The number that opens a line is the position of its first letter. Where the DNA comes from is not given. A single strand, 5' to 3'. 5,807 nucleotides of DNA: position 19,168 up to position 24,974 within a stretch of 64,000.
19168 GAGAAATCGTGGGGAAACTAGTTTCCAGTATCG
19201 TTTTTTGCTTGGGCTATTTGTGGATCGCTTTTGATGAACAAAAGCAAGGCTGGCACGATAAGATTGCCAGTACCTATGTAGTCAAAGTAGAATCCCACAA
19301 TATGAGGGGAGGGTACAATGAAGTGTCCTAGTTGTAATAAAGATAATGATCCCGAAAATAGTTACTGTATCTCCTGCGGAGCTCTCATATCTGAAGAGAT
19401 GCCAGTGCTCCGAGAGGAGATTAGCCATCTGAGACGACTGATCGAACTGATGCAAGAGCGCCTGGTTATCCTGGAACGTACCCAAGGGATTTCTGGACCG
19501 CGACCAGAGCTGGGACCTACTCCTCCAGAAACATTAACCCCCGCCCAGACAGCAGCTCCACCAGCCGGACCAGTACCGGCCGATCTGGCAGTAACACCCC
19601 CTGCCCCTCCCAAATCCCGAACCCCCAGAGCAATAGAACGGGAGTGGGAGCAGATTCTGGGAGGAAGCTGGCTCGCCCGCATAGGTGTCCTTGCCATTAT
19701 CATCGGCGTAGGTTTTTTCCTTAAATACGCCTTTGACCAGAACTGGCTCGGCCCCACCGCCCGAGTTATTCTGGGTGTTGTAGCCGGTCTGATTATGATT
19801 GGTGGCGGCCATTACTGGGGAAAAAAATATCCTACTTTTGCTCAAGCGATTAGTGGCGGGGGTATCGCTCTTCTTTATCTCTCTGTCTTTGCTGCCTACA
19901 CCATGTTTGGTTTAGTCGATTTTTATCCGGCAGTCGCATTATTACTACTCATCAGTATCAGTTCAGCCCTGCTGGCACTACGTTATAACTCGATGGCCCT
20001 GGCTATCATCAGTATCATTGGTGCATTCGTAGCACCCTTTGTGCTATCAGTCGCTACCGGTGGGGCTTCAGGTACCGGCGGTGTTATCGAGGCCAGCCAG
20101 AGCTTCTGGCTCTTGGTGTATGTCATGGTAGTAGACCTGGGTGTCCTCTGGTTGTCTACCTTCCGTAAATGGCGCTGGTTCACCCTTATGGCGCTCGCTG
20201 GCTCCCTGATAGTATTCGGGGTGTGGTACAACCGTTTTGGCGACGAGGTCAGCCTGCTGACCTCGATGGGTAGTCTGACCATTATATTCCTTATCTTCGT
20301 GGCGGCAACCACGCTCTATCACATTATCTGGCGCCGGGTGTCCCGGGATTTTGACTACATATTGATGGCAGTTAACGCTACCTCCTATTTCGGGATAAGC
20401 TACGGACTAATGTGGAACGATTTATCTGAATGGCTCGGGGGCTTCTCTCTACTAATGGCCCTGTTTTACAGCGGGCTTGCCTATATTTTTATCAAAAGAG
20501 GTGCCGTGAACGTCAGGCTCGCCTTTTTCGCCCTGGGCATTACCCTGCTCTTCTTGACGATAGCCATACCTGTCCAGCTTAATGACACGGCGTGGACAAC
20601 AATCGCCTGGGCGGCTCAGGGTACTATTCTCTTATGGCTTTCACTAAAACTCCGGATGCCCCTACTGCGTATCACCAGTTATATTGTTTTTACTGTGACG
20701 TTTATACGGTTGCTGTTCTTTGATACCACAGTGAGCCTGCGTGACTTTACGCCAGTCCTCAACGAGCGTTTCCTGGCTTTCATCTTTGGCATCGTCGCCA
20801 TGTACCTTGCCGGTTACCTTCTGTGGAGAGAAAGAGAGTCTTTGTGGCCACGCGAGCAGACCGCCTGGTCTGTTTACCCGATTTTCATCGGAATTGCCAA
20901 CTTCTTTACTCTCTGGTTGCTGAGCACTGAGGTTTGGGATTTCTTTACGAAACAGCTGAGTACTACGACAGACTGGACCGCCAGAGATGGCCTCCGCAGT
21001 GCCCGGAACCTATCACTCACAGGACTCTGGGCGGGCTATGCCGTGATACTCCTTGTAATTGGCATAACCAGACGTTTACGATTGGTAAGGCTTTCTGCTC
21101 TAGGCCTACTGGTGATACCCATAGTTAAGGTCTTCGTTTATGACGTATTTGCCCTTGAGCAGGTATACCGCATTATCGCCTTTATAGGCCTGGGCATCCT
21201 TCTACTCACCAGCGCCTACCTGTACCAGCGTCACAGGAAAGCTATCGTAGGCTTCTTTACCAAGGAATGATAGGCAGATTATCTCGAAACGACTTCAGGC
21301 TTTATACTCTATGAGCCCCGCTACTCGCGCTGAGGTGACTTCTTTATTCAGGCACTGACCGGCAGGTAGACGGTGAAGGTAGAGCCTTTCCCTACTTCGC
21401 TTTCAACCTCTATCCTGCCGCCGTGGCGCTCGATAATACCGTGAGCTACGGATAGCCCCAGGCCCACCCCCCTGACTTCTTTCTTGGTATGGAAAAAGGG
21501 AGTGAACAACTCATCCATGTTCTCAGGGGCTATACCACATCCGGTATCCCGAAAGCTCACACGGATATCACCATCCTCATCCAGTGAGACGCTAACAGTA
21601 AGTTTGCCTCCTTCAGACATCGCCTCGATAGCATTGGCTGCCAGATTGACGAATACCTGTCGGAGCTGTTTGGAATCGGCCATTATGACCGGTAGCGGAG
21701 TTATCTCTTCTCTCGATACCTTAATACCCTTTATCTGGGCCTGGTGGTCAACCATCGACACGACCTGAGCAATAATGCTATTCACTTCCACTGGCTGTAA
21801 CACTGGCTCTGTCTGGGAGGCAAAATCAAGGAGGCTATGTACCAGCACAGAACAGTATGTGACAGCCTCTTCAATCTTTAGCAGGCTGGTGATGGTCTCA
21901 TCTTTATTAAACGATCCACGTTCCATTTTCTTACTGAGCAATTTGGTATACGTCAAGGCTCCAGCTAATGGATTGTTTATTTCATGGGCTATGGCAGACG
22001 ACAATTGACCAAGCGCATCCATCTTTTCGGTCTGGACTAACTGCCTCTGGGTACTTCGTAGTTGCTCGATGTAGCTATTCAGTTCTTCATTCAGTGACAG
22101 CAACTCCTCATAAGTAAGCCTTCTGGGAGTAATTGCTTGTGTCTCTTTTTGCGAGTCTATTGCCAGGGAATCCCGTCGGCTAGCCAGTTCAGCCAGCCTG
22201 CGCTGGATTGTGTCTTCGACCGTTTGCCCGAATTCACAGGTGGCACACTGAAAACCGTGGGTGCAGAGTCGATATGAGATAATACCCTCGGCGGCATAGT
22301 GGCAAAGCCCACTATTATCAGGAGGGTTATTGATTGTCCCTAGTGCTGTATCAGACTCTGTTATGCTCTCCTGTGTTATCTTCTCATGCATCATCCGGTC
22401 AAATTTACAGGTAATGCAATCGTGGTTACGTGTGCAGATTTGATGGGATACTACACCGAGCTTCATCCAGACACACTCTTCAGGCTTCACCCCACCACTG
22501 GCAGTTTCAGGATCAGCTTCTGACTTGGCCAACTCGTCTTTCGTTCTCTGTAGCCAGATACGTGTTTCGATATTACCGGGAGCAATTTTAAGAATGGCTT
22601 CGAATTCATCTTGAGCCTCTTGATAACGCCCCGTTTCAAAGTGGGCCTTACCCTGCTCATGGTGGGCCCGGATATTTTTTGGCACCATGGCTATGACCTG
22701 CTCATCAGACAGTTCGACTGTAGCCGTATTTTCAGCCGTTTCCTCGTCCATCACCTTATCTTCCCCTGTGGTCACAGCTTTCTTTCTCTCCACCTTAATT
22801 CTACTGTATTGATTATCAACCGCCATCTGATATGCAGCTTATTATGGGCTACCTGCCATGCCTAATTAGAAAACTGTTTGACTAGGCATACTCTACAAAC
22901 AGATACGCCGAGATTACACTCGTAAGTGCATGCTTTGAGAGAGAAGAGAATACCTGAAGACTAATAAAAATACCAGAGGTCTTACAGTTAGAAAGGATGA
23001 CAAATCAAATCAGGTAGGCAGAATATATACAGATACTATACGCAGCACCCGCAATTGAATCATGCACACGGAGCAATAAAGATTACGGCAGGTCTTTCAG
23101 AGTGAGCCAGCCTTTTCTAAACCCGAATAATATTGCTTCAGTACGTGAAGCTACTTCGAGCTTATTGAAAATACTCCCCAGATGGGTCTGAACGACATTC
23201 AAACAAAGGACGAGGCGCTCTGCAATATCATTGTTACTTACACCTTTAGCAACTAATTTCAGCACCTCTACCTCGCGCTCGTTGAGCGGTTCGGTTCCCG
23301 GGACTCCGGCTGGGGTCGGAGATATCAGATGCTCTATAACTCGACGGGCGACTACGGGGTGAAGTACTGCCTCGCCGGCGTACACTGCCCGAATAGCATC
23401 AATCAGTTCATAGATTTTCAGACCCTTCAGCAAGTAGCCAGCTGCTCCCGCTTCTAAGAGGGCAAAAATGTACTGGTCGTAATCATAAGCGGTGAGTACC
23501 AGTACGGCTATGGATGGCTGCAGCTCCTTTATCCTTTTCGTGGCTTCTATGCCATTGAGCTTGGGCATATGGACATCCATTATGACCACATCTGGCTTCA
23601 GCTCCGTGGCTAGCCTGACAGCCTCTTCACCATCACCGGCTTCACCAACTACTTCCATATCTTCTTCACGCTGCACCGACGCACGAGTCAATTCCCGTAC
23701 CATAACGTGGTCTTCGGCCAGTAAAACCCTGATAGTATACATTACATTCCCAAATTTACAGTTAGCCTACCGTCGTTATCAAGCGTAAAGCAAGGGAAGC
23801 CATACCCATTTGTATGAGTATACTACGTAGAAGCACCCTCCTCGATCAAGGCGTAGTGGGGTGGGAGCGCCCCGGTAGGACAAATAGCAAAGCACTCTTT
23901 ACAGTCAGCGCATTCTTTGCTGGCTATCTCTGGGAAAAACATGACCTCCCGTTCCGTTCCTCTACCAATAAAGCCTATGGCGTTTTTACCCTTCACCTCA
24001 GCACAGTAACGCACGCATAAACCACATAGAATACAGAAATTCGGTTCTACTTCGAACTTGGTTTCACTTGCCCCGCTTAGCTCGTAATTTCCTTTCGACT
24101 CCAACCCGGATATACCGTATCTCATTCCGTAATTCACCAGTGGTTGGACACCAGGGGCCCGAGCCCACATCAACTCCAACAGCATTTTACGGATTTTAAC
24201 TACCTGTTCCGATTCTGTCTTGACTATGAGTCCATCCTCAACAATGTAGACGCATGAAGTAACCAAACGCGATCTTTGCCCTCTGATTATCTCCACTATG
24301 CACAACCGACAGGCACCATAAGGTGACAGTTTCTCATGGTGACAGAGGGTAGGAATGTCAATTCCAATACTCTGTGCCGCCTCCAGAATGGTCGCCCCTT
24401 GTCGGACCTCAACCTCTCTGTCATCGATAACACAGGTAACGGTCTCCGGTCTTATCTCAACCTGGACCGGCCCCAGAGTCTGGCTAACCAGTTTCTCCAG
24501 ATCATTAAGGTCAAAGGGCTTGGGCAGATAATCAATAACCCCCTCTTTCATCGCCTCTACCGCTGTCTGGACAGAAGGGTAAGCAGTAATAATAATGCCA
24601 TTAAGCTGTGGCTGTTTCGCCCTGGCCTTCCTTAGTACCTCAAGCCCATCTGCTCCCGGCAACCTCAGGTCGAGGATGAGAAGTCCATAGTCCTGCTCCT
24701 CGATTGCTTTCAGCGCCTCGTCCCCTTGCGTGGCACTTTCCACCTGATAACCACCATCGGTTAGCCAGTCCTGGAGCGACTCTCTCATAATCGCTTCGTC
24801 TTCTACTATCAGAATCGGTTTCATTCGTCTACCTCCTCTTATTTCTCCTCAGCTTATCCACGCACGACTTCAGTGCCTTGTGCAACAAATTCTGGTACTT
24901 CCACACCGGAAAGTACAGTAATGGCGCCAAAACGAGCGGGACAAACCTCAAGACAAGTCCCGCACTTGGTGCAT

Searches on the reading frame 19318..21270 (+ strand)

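Call 74: search_protein_families(library=pfam, proteins=[window:19318-21270:+], max_evalue=0.0001)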
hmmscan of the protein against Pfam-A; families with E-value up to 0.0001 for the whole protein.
window:19318-21270:+ (650 aa): 2 families
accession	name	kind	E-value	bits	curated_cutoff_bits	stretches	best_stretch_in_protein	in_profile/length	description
PF10101.14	DUF2339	-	3.2e-74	251.3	33.6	2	115-452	1-327/659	Predicted membrane protein (DUF2339)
PF00641.23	Zn_ribbon_RanBP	-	9e-05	22.1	27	0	2-23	6-27/30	Zn-finger in Ran binding protein and others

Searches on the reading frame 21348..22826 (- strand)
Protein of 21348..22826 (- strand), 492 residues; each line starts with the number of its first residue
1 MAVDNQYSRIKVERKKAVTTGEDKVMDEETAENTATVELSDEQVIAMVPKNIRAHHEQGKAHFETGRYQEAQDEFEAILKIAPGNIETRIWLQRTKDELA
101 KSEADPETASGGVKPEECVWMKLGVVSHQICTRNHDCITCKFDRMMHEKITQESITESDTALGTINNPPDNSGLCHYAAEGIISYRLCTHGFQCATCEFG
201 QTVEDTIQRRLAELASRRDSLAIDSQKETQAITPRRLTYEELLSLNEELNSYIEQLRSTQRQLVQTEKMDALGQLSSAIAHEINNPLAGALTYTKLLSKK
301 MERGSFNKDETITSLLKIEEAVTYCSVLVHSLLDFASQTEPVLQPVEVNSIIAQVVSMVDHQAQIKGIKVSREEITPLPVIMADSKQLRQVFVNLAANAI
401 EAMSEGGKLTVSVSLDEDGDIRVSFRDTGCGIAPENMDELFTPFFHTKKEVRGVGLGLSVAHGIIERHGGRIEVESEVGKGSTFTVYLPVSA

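Call 74: search_protein_families(library=pfam, proteins=[window:21348-22826:-], max_evalue=0.0001)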
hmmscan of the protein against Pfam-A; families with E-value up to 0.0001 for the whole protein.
window:21348-22826:- (492 aa): 3 families
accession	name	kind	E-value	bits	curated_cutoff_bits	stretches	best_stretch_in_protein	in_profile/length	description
PF02518.31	HATPase_c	-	7.4e-30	104.1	26.4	1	384-490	2-109/111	Histidine kinase-, DNA gyrase B-, and HSP90-like ATPase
PF00512.31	HisKA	-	1.8e-10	41.1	26.9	1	272-339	2-64/66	His Kinase A (phospho-acceptor) domain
PF07719.23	TPR_2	-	1.1e-06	28.7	27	1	53-85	2-34/34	Tetratricopeptide repeat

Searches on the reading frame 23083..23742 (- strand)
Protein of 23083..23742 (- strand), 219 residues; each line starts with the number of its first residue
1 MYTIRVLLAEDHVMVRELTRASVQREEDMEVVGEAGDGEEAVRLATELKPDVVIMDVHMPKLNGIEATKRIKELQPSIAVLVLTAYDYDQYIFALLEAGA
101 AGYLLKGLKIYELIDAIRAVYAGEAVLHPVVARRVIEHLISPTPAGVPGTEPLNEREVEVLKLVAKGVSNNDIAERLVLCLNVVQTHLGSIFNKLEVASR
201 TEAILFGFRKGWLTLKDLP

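Call 74: search_protein_families(library=pfam, proteins=[window:23083-23742:-], max_evalue=0.0001)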
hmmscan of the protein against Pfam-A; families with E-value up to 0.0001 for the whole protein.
window:23083-23742:- (219 aa): 2 families
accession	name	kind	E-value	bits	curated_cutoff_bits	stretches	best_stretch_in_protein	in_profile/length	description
PF00072.30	Response_reg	-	9e-29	100.3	30.2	1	6-118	1-111/111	Response regulator receiver domain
PF00196.25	GerE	-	5.2e-15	55.2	23.5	1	152-205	2-55/57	Bacterial regulatory proteins, luxR family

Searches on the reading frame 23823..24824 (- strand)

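Call 74: search_protein_families(library=pfam, proteins=[window:23823-24824:-], max_evalue=0.0001)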
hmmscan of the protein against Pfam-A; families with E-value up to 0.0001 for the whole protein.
window:23823-24824:- (333 aa): 7 families
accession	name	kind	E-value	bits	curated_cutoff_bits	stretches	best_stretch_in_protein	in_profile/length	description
PF00072.30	Response_reg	-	1e-29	103.4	30.2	1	4-113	1-110/111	Response regulator receiver domain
PF13510.11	Fer2_4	-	1.7e-17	63.6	22.8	1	127-205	2-81/82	2Fe-2S iron-sulfur cluster binding domain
PF00111.32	Fer2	-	4.2e-08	33.4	21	1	135-183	7-51/77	2Fe-2S iron-sulfur cluster binding domain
PF22117.2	Fer4_Nqo3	-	1.2e-07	32.3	27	1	261-320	8-66/67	NADH-quinone oxidoreductase subunit 3, ferredoxin-like domain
PF12838.12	Fer4_7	-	2.1e-07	31.8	27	1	264-319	2-52/52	4Fe-4S dicluster domain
PF12837.12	Fer4_6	-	5.8e-07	29.6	25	0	298-320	2-24/24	4Fe-4S binding domain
PF14697.11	Fer4_21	-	1.3e-05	25.7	35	1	259-317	3-53/59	4Fe-4S dicluster domain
